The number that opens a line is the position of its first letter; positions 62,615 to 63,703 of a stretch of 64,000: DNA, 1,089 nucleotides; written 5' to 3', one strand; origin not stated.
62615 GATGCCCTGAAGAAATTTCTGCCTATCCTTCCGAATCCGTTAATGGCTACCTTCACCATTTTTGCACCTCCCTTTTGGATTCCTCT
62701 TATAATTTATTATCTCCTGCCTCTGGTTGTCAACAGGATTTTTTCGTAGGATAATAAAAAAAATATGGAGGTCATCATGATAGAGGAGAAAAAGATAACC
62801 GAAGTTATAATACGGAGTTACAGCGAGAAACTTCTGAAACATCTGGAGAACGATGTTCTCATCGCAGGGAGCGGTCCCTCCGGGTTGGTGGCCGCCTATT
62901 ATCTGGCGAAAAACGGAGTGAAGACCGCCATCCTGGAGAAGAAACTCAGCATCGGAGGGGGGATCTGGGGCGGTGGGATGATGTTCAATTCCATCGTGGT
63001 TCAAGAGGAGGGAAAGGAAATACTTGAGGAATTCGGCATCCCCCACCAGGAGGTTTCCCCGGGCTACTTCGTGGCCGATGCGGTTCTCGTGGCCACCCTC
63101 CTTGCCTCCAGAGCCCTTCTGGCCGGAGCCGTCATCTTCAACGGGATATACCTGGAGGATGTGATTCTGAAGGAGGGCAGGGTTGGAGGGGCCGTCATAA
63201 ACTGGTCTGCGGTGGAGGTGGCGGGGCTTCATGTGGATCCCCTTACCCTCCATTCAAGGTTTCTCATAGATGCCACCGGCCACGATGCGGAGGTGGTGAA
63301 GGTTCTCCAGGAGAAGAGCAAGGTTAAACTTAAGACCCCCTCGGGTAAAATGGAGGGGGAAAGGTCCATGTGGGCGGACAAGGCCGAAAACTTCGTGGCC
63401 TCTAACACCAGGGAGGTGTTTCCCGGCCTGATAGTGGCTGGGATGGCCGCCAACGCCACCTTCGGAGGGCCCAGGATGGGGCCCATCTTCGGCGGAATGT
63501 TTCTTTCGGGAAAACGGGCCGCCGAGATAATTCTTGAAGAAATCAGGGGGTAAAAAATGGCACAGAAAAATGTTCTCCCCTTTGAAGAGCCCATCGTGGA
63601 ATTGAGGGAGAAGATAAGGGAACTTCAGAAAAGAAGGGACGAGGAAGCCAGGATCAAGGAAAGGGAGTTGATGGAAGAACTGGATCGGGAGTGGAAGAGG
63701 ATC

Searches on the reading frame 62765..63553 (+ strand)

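Call 58: search_protein_families(library=pfam, proteins=[window:62765-63553:+], max_evalue=0.00001)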
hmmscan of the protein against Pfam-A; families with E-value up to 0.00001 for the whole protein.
window:62765-63553:+ (262 aa): 6 families
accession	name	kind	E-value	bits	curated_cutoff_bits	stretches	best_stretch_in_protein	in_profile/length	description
PF01946.23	Thi4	-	1.6e-82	276.7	26.2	1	14-242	3-235/235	Thi4 family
PF13450.12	NAD_binding_8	-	1.6e-07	31.9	21.9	1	33-65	1-33/68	NAD(P)-binding Rossmann-like domain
PF00890.30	FAD_binding_2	-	3.5e-07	30.2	20.4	1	30-73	1-45/414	FAD binding domain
PF12831.13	FAD_oxidored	-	7.1e-07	29.3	27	1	30-72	1-43/416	FAD dependent oxidoreductase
PF01494.25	FAD_binding_3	-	1.7e-06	28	22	1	29-60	2-33/349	FAD binding domain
PF01266.30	DAO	-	4.8e-06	26.8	27.9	0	30-67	1-39/353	FAD dependent oxidoreductase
